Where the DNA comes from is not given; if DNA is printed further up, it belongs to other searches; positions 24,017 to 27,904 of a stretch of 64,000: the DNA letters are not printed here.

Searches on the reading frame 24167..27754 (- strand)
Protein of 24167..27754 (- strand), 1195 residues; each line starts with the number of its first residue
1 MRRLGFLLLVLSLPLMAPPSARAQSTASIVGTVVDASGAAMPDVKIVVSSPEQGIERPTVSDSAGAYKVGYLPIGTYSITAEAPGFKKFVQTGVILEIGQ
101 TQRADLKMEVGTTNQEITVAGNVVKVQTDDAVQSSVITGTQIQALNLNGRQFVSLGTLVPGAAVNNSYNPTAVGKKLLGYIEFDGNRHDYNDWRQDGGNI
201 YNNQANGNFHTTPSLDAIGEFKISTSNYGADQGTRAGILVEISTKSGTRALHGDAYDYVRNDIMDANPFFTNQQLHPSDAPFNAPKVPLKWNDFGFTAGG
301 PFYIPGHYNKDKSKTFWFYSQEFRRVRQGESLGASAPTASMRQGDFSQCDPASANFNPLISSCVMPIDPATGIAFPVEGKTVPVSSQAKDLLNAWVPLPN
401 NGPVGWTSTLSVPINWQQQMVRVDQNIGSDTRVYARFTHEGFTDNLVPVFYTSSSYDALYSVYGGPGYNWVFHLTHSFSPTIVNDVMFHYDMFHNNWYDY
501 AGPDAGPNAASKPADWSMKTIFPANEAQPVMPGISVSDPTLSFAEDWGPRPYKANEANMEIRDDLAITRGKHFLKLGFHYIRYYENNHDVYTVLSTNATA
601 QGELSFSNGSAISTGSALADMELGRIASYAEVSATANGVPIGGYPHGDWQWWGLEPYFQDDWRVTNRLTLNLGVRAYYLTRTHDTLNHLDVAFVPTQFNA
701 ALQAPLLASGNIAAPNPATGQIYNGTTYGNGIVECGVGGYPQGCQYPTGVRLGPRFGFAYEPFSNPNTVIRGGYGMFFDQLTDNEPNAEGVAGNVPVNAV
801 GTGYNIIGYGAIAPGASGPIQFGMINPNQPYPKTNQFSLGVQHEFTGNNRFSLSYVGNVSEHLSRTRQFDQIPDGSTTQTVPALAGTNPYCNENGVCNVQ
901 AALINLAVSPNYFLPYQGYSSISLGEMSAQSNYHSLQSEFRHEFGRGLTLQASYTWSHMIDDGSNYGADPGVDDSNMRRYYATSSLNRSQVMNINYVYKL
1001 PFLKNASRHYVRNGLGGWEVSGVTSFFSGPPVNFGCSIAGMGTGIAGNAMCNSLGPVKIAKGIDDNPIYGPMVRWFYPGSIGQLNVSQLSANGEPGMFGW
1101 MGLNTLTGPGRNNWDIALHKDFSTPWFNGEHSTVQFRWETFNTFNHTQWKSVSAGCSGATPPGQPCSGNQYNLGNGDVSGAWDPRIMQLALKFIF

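Call 53: search_protein_families(library=pfam, proteins=[window:24167-27754:-], max_evalue=0.00001)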
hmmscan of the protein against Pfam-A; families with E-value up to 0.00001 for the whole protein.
window:24167-27754:- (1195 aa): 2 families
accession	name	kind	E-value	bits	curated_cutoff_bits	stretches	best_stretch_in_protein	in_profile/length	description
PF25183.1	OMP_b-brl_4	-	4.5e-155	518.7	30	1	243-1156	1-818/838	Outer membrane beta barrel domain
PF13620.12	CarboxypepD_reg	-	3.5e-19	69.4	32.3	1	28-109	1-82/82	Carboxypeptidase regulatory-like domain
